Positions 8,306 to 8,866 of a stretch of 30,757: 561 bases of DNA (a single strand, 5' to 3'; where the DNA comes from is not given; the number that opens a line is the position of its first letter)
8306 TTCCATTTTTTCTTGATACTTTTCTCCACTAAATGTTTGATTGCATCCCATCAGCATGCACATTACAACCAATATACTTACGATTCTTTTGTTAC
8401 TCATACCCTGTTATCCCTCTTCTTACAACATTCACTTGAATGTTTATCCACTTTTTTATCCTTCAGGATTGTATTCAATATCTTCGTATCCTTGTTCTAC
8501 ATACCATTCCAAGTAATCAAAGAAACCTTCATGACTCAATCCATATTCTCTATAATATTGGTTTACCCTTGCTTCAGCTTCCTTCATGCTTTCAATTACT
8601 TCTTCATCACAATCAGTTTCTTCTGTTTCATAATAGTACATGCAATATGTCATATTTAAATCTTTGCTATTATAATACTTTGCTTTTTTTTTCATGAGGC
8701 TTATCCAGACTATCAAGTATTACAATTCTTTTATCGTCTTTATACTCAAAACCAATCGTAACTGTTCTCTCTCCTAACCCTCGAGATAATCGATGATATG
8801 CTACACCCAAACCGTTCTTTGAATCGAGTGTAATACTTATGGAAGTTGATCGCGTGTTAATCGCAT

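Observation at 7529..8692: Both broken array copies are out of frame at the same poly(A) tract (A7 and A9, where A8 is in frame)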

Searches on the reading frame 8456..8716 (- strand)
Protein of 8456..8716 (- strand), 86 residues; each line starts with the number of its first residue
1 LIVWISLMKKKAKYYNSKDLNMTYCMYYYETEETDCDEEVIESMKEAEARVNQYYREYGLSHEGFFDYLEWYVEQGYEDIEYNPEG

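Call 43: list_cluster_members(proteins=[P0007, P0006, window:8456-8716:-, P0001, P0005])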
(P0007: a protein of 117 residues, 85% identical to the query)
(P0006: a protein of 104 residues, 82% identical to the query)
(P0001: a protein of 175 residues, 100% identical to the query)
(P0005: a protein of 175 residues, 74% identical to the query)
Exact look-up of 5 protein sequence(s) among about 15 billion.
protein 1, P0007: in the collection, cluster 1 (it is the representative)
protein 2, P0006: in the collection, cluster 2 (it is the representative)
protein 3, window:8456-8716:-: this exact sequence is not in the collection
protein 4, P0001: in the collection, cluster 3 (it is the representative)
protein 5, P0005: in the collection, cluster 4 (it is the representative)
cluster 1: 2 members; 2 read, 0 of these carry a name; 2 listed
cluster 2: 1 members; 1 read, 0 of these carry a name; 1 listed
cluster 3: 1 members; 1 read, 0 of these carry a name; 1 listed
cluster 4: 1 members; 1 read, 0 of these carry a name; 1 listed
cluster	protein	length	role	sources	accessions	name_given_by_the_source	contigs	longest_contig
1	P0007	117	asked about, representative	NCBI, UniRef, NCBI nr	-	-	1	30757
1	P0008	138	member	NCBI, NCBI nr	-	-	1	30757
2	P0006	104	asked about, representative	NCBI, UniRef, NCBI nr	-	-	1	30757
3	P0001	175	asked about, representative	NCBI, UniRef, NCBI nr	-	-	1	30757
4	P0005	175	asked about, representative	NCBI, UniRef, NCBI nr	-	-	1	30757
